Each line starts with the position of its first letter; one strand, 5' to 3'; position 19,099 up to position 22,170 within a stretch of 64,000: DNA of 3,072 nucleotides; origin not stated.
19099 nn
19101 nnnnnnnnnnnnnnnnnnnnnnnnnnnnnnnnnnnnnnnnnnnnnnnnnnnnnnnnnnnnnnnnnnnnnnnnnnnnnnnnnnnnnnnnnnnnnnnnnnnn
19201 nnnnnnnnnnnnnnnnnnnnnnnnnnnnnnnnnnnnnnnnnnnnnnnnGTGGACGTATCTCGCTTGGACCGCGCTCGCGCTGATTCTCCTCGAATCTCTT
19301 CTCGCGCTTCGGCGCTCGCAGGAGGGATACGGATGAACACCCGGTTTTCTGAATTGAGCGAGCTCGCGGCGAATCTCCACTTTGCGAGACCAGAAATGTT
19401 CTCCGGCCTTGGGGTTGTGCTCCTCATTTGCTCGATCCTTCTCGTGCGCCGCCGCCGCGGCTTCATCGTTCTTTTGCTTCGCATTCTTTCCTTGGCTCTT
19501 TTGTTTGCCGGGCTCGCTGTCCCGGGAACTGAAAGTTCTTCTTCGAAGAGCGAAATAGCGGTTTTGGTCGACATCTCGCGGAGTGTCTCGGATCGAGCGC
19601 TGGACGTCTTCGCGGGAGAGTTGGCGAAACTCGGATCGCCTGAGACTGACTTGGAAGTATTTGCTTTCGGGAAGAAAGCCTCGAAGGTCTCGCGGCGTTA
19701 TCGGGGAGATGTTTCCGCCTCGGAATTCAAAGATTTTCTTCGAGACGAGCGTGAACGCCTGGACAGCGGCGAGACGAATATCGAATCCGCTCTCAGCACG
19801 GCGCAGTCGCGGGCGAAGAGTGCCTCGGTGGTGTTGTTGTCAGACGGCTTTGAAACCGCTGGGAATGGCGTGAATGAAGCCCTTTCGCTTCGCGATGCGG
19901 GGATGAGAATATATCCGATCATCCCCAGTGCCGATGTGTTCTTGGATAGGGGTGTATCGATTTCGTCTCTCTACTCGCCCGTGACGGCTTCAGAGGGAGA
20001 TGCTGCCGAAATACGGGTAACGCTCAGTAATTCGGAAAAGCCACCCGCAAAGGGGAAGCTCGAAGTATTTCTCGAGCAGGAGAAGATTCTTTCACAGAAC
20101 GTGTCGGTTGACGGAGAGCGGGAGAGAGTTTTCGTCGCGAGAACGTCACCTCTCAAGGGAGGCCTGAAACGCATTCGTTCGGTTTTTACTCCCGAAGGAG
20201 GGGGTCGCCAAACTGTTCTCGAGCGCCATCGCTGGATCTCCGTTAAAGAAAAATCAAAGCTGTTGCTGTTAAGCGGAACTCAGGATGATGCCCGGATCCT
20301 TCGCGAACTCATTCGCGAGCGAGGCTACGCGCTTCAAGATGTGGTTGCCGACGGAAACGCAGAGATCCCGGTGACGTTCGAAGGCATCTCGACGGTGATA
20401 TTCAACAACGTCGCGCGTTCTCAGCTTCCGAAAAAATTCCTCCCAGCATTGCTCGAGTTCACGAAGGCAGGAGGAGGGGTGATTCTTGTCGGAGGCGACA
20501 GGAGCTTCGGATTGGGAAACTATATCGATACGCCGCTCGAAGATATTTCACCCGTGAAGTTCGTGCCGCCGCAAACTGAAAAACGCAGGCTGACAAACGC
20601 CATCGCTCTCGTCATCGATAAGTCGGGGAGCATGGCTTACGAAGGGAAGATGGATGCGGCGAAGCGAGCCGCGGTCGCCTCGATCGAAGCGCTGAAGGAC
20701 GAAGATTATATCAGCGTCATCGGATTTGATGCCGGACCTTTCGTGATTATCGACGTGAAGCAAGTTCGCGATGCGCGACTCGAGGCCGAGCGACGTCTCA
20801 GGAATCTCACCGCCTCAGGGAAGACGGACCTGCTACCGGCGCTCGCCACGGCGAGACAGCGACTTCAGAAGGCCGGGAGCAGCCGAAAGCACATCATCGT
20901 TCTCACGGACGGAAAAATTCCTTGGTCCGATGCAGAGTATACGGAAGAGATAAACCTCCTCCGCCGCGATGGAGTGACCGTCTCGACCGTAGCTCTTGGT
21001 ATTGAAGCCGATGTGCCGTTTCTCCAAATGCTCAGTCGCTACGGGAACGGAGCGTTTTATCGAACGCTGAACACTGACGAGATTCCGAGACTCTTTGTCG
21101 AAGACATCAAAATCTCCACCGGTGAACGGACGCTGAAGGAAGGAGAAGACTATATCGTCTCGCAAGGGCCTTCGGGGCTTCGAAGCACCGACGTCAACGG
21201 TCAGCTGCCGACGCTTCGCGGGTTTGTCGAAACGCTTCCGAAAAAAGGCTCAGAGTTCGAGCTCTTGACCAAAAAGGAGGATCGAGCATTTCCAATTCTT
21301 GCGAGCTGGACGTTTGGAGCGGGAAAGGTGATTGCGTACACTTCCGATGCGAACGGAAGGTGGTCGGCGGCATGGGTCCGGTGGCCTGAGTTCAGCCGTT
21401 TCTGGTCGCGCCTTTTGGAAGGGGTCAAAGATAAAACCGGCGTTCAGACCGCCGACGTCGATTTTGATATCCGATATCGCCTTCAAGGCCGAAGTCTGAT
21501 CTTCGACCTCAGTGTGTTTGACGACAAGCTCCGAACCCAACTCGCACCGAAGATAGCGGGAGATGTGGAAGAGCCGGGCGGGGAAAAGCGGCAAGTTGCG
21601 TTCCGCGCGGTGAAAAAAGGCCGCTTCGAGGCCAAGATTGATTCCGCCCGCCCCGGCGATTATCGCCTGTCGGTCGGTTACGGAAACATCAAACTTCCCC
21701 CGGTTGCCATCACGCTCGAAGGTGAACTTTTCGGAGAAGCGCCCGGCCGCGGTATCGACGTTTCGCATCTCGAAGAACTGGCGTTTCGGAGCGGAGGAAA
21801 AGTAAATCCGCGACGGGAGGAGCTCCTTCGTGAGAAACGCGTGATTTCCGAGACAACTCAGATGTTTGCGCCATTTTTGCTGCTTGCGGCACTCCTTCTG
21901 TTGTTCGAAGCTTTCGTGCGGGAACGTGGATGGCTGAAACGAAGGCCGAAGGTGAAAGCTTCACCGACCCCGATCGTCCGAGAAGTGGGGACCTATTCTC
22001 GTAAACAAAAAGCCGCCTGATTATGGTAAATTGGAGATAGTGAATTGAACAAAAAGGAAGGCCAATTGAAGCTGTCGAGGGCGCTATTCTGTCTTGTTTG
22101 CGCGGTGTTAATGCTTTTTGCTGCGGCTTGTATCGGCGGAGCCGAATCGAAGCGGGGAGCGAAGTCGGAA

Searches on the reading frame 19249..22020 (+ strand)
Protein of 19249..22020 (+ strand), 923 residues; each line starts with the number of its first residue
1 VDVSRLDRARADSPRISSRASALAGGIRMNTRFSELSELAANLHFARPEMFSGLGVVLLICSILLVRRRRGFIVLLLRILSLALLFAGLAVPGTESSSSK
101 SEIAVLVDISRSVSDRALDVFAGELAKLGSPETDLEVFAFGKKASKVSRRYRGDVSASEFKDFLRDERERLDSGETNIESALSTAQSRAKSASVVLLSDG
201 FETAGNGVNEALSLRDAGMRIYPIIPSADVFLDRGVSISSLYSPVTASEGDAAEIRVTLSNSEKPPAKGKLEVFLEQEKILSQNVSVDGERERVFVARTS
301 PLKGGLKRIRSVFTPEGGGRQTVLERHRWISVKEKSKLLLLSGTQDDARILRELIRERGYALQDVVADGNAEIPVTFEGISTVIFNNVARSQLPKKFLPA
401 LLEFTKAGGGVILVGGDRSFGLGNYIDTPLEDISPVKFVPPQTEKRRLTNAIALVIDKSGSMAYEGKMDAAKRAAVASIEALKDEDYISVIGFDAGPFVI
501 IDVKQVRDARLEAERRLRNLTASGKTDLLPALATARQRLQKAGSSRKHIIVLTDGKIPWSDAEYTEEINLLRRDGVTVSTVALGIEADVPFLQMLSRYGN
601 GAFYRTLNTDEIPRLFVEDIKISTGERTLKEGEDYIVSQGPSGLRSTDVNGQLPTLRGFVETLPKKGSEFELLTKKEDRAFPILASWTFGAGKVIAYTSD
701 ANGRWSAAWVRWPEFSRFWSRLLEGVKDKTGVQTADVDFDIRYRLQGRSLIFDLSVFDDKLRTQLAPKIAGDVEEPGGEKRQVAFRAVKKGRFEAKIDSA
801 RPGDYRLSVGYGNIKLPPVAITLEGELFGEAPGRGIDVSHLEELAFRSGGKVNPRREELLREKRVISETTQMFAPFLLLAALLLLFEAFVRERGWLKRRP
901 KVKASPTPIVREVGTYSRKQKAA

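Call 12: search_protein_families(library=pfam, proteins=[window:19249-22020:+], max_evalue=0.001)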
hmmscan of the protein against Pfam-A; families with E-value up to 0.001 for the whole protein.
window:19249-22020:+ (923 aa): 6 families
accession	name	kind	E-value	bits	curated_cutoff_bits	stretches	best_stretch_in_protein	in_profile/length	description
PF13519.12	VWA_2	-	2.2e-22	80.1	27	2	453-556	2-107/107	von Willebrand factor type A domain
PF00092.34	VWA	-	7.7e-18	65.7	23.8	1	452-612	2-168/174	von Willebrand factor type A domain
PF13768.12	VWA_3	-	7.7e-17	62.2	27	1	451-602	2-152/155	von Willebrand factor type A domain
PF05762.20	VWA_CoxE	-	1.7e-13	51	26.4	1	98-227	54-188/222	VWA domain containing CoxE-like protein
PF07090.17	GATase1_like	-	6.5e-11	42.7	27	1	649-726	169-245/247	Putative glutamine amidotransferase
PF09967.15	DUF2201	-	0.00016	22.2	26.4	0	452-539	1-79/123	VWA-like domain (DUF2201)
